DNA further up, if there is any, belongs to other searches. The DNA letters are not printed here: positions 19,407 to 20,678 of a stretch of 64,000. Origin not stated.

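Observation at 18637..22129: Surface-protein cluster built around a DRG-like TGS GTPase with a degenerate G3 motif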

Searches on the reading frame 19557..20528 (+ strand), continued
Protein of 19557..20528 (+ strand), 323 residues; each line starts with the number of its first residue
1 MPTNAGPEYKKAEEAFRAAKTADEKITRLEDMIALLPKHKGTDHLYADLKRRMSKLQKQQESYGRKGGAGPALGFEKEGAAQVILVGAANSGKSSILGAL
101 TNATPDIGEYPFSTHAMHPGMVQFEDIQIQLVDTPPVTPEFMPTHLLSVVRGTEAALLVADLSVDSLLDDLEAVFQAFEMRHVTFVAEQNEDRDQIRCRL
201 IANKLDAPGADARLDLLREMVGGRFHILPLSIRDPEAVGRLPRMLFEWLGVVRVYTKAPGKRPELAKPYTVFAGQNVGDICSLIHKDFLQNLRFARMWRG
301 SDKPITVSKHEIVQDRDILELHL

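Call 58: list_cluster_members(proteins=[P0301, P0355, P0367, P0368, P0377, P0246, P0265, P0242, P0244])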
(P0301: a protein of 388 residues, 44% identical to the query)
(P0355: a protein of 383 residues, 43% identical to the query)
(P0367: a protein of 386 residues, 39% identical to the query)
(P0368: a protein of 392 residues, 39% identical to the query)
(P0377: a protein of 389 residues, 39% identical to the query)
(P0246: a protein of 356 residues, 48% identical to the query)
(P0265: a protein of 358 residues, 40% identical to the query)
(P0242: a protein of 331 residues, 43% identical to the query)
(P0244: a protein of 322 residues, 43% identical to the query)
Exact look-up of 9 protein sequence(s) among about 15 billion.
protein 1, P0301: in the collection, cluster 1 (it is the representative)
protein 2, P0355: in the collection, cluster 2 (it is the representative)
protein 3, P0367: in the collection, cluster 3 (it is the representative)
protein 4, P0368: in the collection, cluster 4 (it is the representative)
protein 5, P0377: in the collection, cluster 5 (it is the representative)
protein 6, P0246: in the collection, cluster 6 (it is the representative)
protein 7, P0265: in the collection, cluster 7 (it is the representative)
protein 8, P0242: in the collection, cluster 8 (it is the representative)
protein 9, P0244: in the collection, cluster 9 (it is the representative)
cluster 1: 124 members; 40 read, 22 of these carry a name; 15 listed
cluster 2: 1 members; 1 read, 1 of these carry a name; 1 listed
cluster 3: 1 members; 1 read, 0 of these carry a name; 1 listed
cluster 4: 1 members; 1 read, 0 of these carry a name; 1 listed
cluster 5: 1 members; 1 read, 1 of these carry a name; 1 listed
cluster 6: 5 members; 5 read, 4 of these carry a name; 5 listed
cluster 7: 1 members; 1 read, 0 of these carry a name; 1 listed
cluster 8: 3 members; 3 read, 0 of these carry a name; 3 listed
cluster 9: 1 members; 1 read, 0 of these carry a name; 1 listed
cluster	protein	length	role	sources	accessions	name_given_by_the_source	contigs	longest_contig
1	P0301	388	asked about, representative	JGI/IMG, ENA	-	-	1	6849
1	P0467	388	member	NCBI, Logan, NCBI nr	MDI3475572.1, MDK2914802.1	MAG: hypothetical protein PWQ79_1717 [Thermococcaceae archaeon] | hypothetical protein [Thermococcaceae archaeon]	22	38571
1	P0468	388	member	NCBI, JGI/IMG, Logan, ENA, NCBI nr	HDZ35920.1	MAG TPA: TGS domain-containing protein [Thermococcus sp.] | TGS domain-containing protein [Thermococcus sp.]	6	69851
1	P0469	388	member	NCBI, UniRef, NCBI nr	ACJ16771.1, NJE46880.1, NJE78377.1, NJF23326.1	Hypothetical GTPase [Thermococcus onnurineus NA1] | Hypothetical GTPase n=1 Tax=Thermococcus onnurineus (strain NA1) TaxID=523850 ... | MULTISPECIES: GTP-binding protein [Thermococcus]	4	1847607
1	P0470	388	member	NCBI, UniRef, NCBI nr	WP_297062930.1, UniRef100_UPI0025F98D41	GTP-binding protein [Thermococcus sp.] | OBG GTPase family GTP-binding protein n=1 Tax=Thermococcus sp. TaxID=35749 ...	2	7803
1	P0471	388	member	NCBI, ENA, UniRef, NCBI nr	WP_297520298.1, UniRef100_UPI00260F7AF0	GTP-binding protein [Thermococcus sp.] | OBG GTPase family GTP-binding protein n=1 Tax=Thermococcus sp. TaxID=35749 ...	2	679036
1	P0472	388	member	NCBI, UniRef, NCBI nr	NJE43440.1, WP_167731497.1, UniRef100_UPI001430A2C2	GTP-binding protein [Thermococcus sp. GR6] | OBG GTPase family GTP-binding protein n=1 Tax=Thermococcus sp. GR6 TaxID=1638256 ...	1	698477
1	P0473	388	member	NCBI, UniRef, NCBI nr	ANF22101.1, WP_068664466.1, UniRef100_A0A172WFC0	OBG GTPase family GTP-binding protein [Thermococcus piezophilus] | GTP-binding protein n=1 Tax=Thermococcus piezophilus TaxID=1712654 RepID=A0A172WFC0_9EURY | GTP-binding protein [Thermococcus piezophilus]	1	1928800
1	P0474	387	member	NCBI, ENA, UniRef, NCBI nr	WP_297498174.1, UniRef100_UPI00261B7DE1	GTP-binding protein [Thermococcus sp.] | OBG GTPase family GTP-binding protein n=1 Tax=Thermococcus sp. TaxID=35749 ...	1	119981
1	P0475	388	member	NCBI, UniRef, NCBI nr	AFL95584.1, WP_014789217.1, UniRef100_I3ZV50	GTP-binding protein 2 [Thermococcus cleftensis] | GTP-binding protein 2 n=1 Tax=Thermococcus cleftensis (strain DSM 27260 / KACC 17922 / ... | GTP-binding protein [Thermococcus cleftensis]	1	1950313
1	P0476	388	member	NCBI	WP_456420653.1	OBG GTPase family GTP-binding protein [Thermococcus sp.]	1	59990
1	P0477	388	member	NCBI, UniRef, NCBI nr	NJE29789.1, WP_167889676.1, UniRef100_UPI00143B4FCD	TGS domain-containing protein [Thermococcus sp. 18S1] | OBG GTPase family GTP-binding protein n=1 Tax=Thermococcus sp. 18S1 TaxID=1638210 ... | GTP-binding protein [Thermococcus sp. 18S1]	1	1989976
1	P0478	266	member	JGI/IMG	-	ribosome-interacting GTPase 1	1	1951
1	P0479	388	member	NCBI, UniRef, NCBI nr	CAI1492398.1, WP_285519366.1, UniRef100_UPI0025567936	Putative GTPase [Thermococcus nautili] | OBG GTPase family GTP-binding protein n=1 Tax=Thermococcus nautili TaxID=195522 ... | GTP-binding protein [Thermococcus nautili]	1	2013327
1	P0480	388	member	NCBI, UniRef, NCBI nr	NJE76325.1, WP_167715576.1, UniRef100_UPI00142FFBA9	GTP-binding protein [Thermococcus sp. ES12] | OBG GTPase family GTP-binding protein n=1 Tax=Thermococcus sp. ES12 TaxID=1638246 ...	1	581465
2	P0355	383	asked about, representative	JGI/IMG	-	small GTP-binding protein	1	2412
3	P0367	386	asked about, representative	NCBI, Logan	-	-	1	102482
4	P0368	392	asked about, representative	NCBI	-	-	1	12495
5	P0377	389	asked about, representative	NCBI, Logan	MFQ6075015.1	MAG: GTPase [Candidatus Bathyarchaeia archaeon]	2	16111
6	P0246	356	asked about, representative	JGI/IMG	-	ribosome-interacting GTPase 1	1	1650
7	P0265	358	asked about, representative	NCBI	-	-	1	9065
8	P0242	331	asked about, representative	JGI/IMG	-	-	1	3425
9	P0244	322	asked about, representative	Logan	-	-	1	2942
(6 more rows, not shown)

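Call 64: search_protein_families(library=pfam, proteins=[P0301, P0368, P0377, P0246, P0265, P0242], max_evalue=0.01)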
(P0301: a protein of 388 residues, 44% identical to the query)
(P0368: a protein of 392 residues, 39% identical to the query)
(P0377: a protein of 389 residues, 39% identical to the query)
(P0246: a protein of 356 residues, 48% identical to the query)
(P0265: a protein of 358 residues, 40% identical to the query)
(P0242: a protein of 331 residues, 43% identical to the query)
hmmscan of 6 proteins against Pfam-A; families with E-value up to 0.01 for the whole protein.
P0301 (388 aa): 7 families
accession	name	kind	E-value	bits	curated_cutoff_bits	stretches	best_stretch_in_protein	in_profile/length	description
PF01926.29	MMR_HSR1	-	1.3e-22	80.5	21.9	1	84-184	1-99/113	50S ribosome-binding GTPase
PF02824.27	TGS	-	1.8e-22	79.5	22.2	1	315-386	1-59/60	TGS domain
PF16897.10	MMR_HSR1_Xtn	-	1.3e-20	73.8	35.2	1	206-310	2-102/106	C-terminal region of MMR_HSR1 domain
PF02421.24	FeoB_N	-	2.2e-11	44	27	1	84-139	2-57/156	Ferrous iron transport protein B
PF06071.19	YchF-GTPase_C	-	0.00059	20.3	27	0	333-360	17-44/84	Protein of unknown function (DUF933)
PF08438.16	YGR210-like_G4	-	0.00085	20.2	24.7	1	265-306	2-41/108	Obg-like GTPase YGR210-like, G4 motif-containing domain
PF03193.22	RsgA_GTPase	-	0.0026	18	30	0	84-104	108-128/174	RsgA GTPase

P0368 (392 aa): 7 families
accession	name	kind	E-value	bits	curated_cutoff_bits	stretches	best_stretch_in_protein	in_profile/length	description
PF16897.10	MMR_HSR1_Xtn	-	9.9e-21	74.2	35.2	1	209-317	2-105/106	C-terminal region of MMR_HSR1 domain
PF02824.27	TGS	-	8.7e-20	71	22.2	1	319-390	1-59/60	TGS domain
PF01926.29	MMR_HSR1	-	1.1e-16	61.4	21.9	1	86-188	1-102/113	50S ribosome-binding GTPase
PF02421.24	FeoB_N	-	4.4e-08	33.2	27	1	86-139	2-55/156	Ferrous iron transport protein B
PF03193.22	RsgA_GTPase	-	0.00039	20.7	30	0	264-314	55-106/174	RsgA GTPase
PF00009.33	GTP_EFTU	-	0.00057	20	26.5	0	188-316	52-186/188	Elongation factor Tu GTP binding domain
PF06071.19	YchF-GTPase_C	-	0.0017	18.9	27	0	337-364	17-44/84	Protein of unknown function (DUF933)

P0377 (389 aa): 5 families
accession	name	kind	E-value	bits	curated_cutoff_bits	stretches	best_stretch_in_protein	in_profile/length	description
PF01926.29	MMR_HSR1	-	3.9e-16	59.6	21.9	1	86-185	1-97/113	50S ribosome-binding GTPase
PF02824.27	TGS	-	2.2e-15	56.8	22.2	1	318-387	1-58/60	TGS domain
PF16897.10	MMR_HSR1_Xtn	-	4.4e-10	39.9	35.2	1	222-316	16-105/106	C-terminal region of MMR_HSR1 domain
PF02421.24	FeoB_N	-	1.1e-05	25.4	27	1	86-142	2-58/156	Ferrous iron transport protein B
PF00009.33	GTP_EFTU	-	0.006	16.6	26.5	0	86-113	5-32/188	Elongation factor Tu GTP binding domain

P0246 (356 aa): 4 families
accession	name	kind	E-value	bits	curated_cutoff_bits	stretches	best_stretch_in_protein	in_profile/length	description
PF01926.29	MMR_HSR1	-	1.5e-17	64.1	21.9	1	83-175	2-93/113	50S ribosome-binding GTPase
PF02824.27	TGS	-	7.5e-11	42.3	22.2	1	284-354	1-58/60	TGS domain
PF02421.24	FeoB_N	-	1.4e-08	34.8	27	1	82-137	2-57/156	Ferrous iron transport protein B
PF00350.29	Dynamin_N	-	0.0025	18.3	27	0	84-113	2-32/168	Dynamin family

P0265 (358 aa): 4 families
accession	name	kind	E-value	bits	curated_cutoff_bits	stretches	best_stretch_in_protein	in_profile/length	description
PF02824.27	TGS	-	8.9e-17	61.3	22.2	1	284-355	1-59/60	TGS domain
PF01926.29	MMR_HSR1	-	3.6e-15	56.5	21.9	1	84-178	1-97/113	50S ribosome-binding GTPase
PF02421.24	FeoB_N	-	3.4e-10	40.1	27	1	84-137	2-55/156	Ferrous iron transport protein B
PF16897.10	MMR_HSR1_Xtn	-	0.0051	17.2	35.2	1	230-282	57-105/106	C-terminal region of MMR_HSR1 domain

P0242 (331 aa): 5 families
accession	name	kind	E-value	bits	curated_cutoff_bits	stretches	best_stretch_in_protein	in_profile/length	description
PF01926.29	MMR_HSR1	-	4.1e-18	66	21.9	1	81-173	1-96/113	50S ribosome-binding GTPase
PF02824.27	TGS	-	1.8e-11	44.4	22.2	1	265-328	7-58/60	TGS domain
PF02421.24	FeoB_N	-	7.1e-11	42.3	27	1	81-136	2-57/156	Ferrous iron transport protein B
PF00009.33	GTP_EFTU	-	3.8e-06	27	26.5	0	121-183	64-123/188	Elongation factor Tu GTP binding domain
PF16897.10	MMR_HSR1_Xtn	-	0.0017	18.8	35.2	1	203-256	57-105/106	C-terminal region of MMR_HSR1 domain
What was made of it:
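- On DRG (Rbg1/Rbg2) GTPase family: Archaeal long relatives do have the insert (call 64).
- Closest known: Archaeal long 'MPxN' DRG-like proteins. Different: They retain the S5D2L / PF16897 region (call 64) and are 60-70 aa longer.
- Only its C-terminal half matches in short bacterial forms, while archaeal long forms match the full length (call 64).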

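Call 65: find_encoding_contigs(protein=P0368, flank=5000, max_places=1)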
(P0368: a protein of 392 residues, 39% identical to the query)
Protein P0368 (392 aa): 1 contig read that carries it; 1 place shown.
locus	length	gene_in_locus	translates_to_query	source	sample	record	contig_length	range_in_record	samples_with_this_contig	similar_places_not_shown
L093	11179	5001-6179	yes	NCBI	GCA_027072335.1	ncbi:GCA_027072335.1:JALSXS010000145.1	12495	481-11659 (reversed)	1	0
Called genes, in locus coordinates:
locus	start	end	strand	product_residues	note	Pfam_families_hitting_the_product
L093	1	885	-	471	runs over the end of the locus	PF04055:Radical_SAM (weak), PF17884:DUF5591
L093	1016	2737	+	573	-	-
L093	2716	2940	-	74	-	-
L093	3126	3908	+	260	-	PF02146:SIR2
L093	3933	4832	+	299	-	PF00149:Metallophos, PF12850:Metallophos_2 (weak)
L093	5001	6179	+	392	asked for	PF01926:MMR_HSR1, PF02421:FeoB_N (weak), PF16897:MMR_HSR1_Xtn, PF02824:TGS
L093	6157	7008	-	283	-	PF01545:Cation_efflux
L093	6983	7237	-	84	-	-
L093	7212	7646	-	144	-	-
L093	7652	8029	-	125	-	-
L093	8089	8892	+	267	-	PF04187:Cofac_haem_bdg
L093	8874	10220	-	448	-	-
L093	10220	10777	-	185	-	PF00293:NUDIX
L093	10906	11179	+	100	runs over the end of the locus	-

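Call 69: find_encoding_contigs(protein=P0029, flank=7000, max_places=2)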
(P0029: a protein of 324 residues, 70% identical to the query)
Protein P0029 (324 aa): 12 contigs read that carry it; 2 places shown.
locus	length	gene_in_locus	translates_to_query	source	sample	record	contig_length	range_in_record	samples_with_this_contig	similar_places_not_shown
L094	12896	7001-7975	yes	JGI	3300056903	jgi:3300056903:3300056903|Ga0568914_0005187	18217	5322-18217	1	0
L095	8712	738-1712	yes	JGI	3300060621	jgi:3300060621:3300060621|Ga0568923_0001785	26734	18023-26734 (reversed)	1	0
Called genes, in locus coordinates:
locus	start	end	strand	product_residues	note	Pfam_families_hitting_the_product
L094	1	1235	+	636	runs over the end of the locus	PF00501:AMP-binding, PF23562:AMP-binding_C_3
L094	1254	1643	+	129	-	PF00072:Response_reg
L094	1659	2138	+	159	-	PF02660:G3P_acyltransf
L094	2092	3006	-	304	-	-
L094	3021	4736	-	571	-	PF01656:CbiA, PF10609:ParA, PF13614:AAA_31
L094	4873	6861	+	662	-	PF00072:Response_reg, PF00512:HisKA (faint), PF00989:PAS, PF13188:PAS_8, PF08448:PAS_4, PF13426:PAS_9, PF02518:HATPase_c, PF00072:Response_reg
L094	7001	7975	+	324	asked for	PF02421:FeoB_N, PF01926:MMR_HSR1, PF02824:TGS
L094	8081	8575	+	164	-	-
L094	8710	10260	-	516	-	PF17159:MASE3, PF00512:HisKA, PF02518:HATPase_c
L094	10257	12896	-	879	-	?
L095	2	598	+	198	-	?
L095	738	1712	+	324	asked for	PF02421:FeoB_N, PF01926:MMR_HSR1, PF02824:TGS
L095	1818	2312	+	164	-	-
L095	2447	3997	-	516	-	PF17159:MASE3, PF00512:HisKA, PF02518:HATPase_c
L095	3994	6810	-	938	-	PF00989:PAS, PF00989:PAS, PF08448:PAS_4, PF13188:PAS_8, PF13426:PAS_9, PF01590:GAF, PF13185:GAF_2, PF00989:PAS, +9 more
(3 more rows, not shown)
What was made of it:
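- L094 (70% identity) reads hybrid HK - GTPase - barrel (call 69).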
